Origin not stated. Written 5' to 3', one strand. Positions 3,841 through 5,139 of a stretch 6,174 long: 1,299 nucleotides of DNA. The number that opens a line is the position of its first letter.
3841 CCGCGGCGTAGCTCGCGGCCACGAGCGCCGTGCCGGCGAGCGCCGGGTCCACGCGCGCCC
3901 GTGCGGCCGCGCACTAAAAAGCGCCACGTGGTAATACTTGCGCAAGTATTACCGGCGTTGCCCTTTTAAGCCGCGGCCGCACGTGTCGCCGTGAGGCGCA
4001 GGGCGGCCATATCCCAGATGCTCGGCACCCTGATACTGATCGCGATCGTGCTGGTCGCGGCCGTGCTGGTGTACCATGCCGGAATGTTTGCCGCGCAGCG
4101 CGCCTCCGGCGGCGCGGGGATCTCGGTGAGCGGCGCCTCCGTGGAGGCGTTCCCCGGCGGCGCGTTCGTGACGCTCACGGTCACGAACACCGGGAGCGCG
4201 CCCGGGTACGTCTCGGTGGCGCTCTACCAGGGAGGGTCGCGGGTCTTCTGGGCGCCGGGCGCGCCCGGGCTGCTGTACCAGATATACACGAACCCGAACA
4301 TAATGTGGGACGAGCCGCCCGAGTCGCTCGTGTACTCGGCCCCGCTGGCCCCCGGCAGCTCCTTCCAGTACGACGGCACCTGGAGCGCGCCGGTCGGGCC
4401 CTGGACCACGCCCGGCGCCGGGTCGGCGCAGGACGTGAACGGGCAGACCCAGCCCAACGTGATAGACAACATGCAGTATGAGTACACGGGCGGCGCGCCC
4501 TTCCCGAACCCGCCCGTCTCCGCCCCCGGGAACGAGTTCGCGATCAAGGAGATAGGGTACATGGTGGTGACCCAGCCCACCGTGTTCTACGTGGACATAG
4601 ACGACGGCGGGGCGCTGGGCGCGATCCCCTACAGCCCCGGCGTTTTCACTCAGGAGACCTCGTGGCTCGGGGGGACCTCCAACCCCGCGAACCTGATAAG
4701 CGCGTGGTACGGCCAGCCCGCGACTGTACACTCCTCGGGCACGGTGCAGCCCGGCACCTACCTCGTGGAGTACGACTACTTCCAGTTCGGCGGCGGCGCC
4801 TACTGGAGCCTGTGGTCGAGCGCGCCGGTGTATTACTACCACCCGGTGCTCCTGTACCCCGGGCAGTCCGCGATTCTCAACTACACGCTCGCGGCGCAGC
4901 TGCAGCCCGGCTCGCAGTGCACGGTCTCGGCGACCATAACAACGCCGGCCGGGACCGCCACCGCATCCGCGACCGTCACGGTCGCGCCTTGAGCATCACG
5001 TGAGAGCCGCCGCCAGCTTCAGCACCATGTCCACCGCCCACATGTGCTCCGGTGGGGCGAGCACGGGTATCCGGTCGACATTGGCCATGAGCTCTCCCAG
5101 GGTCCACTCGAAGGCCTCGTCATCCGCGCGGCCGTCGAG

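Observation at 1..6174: Locus-level hypothesis: a co-regulated DNA-transfer and mate/surface-recognition module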

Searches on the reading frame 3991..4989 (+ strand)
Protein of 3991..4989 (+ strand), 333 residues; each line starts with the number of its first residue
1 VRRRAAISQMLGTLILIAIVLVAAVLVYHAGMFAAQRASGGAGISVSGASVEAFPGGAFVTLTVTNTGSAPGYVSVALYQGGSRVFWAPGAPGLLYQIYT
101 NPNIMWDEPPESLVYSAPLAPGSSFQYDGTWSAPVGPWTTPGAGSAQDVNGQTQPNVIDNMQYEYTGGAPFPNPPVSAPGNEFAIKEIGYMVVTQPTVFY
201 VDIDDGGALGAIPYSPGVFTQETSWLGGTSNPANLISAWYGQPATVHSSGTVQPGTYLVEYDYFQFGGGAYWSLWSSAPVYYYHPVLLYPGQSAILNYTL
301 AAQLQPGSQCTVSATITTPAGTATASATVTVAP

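Call 8: search_protein_families(library=pfam, max_evalue=0.1, proteins=[window:3991-4989:+])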
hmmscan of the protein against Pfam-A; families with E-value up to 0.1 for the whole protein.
window:3991-4989:+ (333 aa): 1 family
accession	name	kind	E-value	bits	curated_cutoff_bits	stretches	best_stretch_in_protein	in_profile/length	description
PF14016.12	DUF4232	-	0.00063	20.4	27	0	43-72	5-37/129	Domain of unknown function (DUF4232)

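Call 9: search_protein_families(library=ncbifam, max_evalue=0.1, proteins=[window:3991-4989:+])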
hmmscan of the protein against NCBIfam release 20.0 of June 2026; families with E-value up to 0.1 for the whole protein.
window:3991-4989:+ (333 aa): 3 families
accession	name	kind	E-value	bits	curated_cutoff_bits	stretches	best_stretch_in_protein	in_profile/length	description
NF046073.1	UpsA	equivalog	9.4e-05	22.6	130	1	5-71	2-69/136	pilin subunit UpsA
TIGR02537.2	arch_flag_Nterm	domain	0.0011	18.4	20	1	11-29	9-27/33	archaellin/type IV pilin N-terminal domain-containing protein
NF012200.0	choice_anch_D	domain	0.02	15.4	45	0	295-330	66-102/108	choice-of-anchor D domain-containing protein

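Call 10: find_encoding_contigs(protein=window:3991-4989:+, flank=10000, max_places=6)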
Protein window:3991-4989:+ (333 aa): no gene with exactly this product is on record in the collection.

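Call 31: find_homologous_proteins(query=window:3991-4989:+)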
Query window:3991-4989:+ (333 aa): 23 proteins with E <= 0.001 among 8000 candidates.
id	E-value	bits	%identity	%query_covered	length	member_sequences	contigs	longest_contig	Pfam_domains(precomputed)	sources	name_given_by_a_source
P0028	1.0e-194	665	93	97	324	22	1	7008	-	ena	-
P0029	1.3e-183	628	89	97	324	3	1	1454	-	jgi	-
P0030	1.6e-182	624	87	97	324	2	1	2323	-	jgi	-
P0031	2.3e-179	614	88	94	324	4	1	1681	-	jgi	-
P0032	9.8e-161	553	81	94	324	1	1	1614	-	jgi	-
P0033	5.0e-150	518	79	92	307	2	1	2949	-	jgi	-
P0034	6.3e-107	376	59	99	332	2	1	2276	-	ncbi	ncbi:MAG: hypothetical protein ACPL2E_07710 [Conexivisphaera sp.]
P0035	2.0e-105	371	79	68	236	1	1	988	-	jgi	-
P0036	6.3e-104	366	56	99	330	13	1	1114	-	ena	-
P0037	3.1e-99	351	58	97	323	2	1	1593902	-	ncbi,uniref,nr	ncbi:hypothetical protein NAS2_1026 [Conexivisphaera calida]|uniref:Uncharacterized protein n=2 Tax=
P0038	1.2e-97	345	54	99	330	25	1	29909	-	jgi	-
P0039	2.3e-97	344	54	100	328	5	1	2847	-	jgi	-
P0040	4.9e-92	327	52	99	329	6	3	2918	-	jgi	-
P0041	7.0e-91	323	53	97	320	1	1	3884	-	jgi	jgi:hypothetical protein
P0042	9.0e-83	297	55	83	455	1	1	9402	-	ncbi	ncbi:MAG: archaellin/type IV pilin N-terminal domain-containing protein [Nitrososphaeria archaeon]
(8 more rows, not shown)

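Call 32: find_encoding_contigs(protein=P0028, flank=10000, max_places=4)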
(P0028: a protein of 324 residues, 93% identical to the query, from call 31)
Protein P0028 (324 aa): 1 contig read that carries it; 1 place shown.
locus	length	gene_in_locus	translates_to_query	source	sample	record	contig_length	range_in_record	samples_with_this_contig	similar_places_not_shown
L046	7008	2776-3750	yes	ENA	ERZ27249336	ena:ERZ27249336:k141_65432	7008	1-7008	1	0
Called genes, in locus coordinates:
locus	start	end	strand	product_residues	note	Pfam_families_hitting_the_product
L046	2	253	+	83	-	?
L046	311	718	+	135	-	-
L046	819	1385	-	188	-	-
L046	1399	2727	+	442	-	PF12705:PDDEXK_1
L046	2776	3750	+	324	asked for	-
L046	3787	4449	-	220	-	-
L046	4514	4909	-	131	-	-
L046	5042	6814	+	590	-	-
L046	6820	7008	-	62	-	?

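Call 33: find_encoding_contigs(protein=P0037, flank=10000, max_places=2)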
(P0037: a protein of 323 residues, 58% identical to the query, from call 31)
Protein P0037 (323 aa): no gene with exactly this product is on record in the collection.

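Call 34: find_encoding_contigs(protein=P0038, flank=10000, max_places=2)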
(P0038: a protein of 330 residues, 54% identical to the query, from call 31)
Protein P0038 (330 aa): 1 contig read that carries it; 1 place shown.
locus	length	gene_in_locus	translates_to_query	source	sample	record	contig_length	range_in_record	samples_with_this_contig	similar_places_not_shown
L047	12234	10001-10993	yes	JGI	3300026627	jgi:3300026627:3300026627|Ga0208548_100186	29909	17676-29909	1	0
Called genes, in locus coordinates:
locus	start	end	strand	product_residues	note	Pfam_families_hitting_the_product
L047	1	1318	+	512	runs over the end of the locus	PF00437:T2SSE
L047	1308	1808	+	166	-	-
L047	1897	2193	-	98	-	-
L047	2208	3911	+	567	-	-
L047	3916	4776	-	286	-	-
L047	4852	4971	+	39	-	-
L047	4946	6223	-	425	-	PF02899:Phage_int_SAM_1, PF13495:Phage_int_SAM_4, PF00589:Phage_integrase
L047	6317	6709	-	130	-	-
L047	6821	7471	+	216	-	-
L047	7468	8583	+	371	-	PF02195:ParB_N (weak)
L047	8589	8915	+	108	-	PF01978:TrmB (faint), PF12802:MarR_2 (weak)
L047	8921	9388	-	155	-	-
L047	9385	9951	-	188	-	-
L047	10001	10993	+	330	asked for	-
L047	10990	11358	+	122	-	-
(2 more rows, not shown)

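Call 64: predict_structure(alignment_id=A2)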
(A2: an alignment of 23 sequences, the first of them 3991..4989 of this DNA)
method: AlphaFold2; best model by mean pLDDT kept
length: 333 residues; sequences in the alignment: 23
mean_pLDDT: 79.0   pTM: 0.72
mean pLDDT of the five models: 79.0, 71.0, 67.1, 66.7, 55.4
residues with pLDDT >= 90: 62; 70-90: 197; 50-70: 59; < 50: 15
segments of 3 or more residues with pLDDT < 50: 35-38, 166-174
pLDDT, mean of each block of 10 residues (from residue 1): 66 86 79 50 91 88 92 89 83 84 79 79 85 79 82 83 51 51 81 89 76 70 59 64 77 86 72 84 88 90 89 87 92 93
secondary structure, 60 per line:
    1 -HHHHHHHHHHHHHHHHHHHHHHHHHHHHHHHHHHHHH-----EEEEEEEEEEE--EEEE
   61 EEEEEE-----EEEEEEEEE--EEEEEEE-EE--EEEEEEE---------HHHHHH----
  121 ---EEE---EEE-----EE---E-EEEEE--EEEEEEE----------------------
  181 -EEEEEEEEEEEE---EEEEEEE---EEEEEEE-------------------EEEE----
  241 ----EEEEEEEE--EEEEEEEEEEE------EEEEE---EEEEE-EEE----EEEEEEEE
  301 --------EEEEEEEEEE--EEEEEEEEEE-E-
elements in order: H2-38 E44-54 E57-66 E72-80 E83-89 E95-101 H111-116 E124-126 E130-132 E145-149 E152-158 E182-193 E197-203 E207-213 E233-236 E245-252 E255-265 E272-276 E280-284 E286-288 E293-300 E309-318 E321-330
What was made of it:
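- Checked: The AF2 model has pLDDT 79 (call 64).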

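Call 66: fold_search(model_id=the predicted structure, library=pdb)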
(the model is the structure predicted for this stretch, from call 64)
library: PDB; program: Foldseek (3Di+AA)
matches with E <= 10: 1256; with E <= 0.001: 19
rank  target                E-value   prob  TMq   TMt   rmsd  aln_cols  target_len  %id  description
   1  4b60_A                7.3e-05  0.57  0.15  0.16  24.7       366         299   11  Structure of rFnBPA(189-505) in complex with fibrinogen gamma chain C- terminal peptide (released 2013-10-09)
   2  2xju_A                2.2e-04  0.97  0.21  0.27  18.0       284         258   11  X-ray structure of the N-terminal domain of the flocculin Flo5 from Saccharomyces cerevisiae with mutation S227A in co (released 2010-12-15)
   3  6xa5_A                3.7e-04  1.00  0.29  0.48   7.2       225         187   10  Trehalose-bound structure of Marinomonas primoryensis PA14 carbohydrate-binding domain (released 2021-06-02)
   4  2xjr_A                4.5e-04  1.00  0.29  0.36  10.4       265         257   13  X-ray structure of the N-terminal domain of the flocculin Flo5 from Saccharomyces cerevisiae in complex with calcium a (released 2010-12-15)
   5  6x8a_A                5.0e-04  1.00  0.30  0.48   7.1       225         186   10  Sucrose-bound structure of Marinomonas primoryensis PA14 carbohydrate-binding domain (released 2021-06-02)
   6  4cp0_A                5.0e-04  1.00  0.34  0.49   7.8       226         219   11  Crystal Structure of Epithelial Adhesin 9 A domain (Epa9A) from Candida glabrata in complex with Lactose (released 2015-02-18)
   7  2xjv                  6.2e-04  0.96  0.23  0.28  16.2       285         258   12  X-ray structure of the N-terminal domain of the flocculin Flo5 from Saccharomyces cerevisiae with mutation D201T in comp (released 2010-12-15)
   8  4b5z                  6.2e-04  0.23  0.12  0.13  23.5       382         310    8  Structure of the apo-rFnBPA(189-505) from Staphylococcus aureus (released 2013-10-09)
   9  4lhn                  6.5e-04  0.89  0.20  0.26  16.3       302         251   10  Structure of the N-terminal domain of the Flo1 adhesin (N-Flo1p) from the yeast Saccharomyces cerevisiae, in complex wit (released 2014-09-24)
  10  5fx8_U                6.5e-04  0.08  0.08  0.08  25.6       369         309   11  Complete structure of manganese lipoxygenase of Gaeumannomyces graminis and partial structure of zonadhesin of Komagat (released 2016-06-22)
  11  5j6y                  6.9e-04  1.00  0.30  0.48   7.1       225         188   10  Crystal structure of PA14 domain of MpAFP Antifreeze protein (released 2017-06-07)
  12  4lhk_A                6.9e-04  1.00  0.26  0.37  12.7       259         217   12  Structure of the N-terminal domain of the Lg-Flo1 adhesin (N-Lg-Flo1p) from the yeast Saccharomyces pastorianus, in co (released 2014-09-24)
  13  2xvg                  7.2e-04  0.92  0.24  0.09  17.9       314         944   10  crystal structure of alpha-xylosidase (GH31) from Cellvibrio japonicus (released 2011-04-13)
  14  6x7z                  8.0e-04  1.00  0.29  0.49   7.2       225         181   10  Inositol-bound structure of Marinomonas primoryensis PA14 carbohydrate-binding domain (released 2021-06-02)
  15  6x7x                  8.0e-04  1.00  0.28  0.46   7.2       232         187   10  mannose-bound structure of Marinomonas primoryensis PA14 carbohydrate-binding domain (released 2021-06-02)
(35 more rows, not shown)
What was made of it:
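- On PA14 domain: Foldseek on the AF2 model (pLDDT 79) gives MpIBP PA14, Flo5 and Epa adhesins at probability 1.0 and TM-score 0.45-0.49, but with rmsd of about 7 A (calls 64, 66).
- Checked: Its best structural matches are PA14 lectin domains (MpIBP, Flo5, Epa; probability 1.0, TM-score 0.45-0.49; call 66).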

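Call 67: search_protein_families(library=padloc, max_evalue=0.01, proteins=[L046:1399-2724:+, window:3991-4989:+, L046:311-715:+])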
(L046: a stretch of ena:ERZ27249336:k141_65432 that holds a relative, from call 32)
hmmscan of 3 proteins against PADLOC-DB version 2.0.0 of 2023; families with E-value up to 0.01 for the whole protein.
L046:1399-2724:+ (442 aa): 8 families
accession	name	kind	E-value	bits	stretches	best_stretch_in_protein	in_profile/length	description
PDLC00943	Cas4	-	1.9e-16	58.5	1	83-264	9-180/180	CRISPR-associated protein Cas4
PDLC00944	Cas4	-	4.7e-16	57.5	1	85-262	11-176/177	Cas4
PDLC01250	Cas4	-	2.4e-15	55.2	1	84-262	10-167/168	"CAS-I,CAS-II,CAS-III,CAS-IV,CAS-V,CAS-VI; acquisition_associated"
PDLC01447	Cas4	-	4.8e-11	41.4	1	84-264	14-159/161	"CAS-I,CAS-II,CAS-III,CAS-IV,CAS-V,CAS-VI; acquisition_associated"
PDLC00059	DruK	-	1.1e-06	26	1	120-264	100-236/326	PD-(D/E)XK nuclease superfamily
PDLC00060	DruK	-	3.6e-06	24.6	1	135-266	132-263/347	PD-(D/E)XK nuclease superfamily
PDLC02085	Cas4a2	-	0.0072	14.7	0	120-263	30-162/166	-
PDLC01747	Cas1g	-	0.0073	12.9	1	85-195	11-117/523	-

window:3991-4989:+ (333 aa): 0 families

L046:311-715:+ (135 aa): 0 families

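Call 68: search_protein_families(library=phrogs, max_evalue=0.01, proteins=[L046:1399-2724:+, window:3991-4989:+, L046:311-715:+])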
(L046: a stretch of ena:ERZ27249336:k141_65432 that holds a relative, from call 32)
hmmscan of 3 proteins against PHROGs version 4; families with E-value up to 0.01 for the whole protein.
L046:1399-2724:+ (442 aa): 6 families
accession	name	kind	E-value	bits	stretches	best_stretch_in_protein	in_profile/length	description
phrog_1706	-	DNA, RNA and nucleotide metabolism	2.1e-30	107.2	1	69-266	41-246/293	CRISPR/Cas system associated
phrog_1990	-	DNA, RNA and nucleotide metabolism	5.1e-14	53.3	1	81-265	41-238/290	Cas4-domain exonuclease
phrog_434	-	DNA, RNA and nucleotide metabolism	2.5e-08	34.5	1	115-241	113-243/372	RecE-like recombination exonuclease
phrog_2506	-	DNA, RNA and nucleotide metabolism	2.5e-07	31.2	1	73-262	89-333/342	exonuclease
phrog_1218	-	DNA, RNA and nucleotide metabolism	9.7e-06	26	1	127-191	116-185/364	exonuclease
phrog_415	-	other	1.9e-05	25.5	1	272-422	19-160/218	polynucleotide kinase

window:3991-4989:+ (333 aa): 0 families

L046:311-715:+ (135 aa): 0 families

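Call 103: search_solved_structures(query=A2, max_evalue=1)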
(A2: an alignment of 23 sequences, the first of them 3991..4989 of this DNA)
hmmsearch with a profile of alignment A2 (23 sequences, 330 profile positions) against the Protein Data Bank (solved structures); distinct sequences matched with E-value up to 1: 2.
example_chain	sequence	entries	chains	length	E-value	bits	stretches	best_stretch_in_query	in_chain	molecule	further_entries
8fk7_A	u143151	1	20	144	0.0096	18.4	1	1-73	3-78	Flagellin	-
6qe7_A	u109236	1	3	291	0.035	16.6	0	230-276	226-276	Anti-sigma-I factor RsgI3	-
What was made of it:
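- On PA14 domain: A weak profile hit to the PA14-containing RsgI3 (E=0.035, call 103).
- Checked: 333-aa protein (3991-4992): pilin-type N-terminus (UpsA N-terminus 9e-5, arch_flag_Nterm 1e-3, both below cut-off, call 9; profile hit to PDB 'flagellin' 8fk7, E=0.01, call 103).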
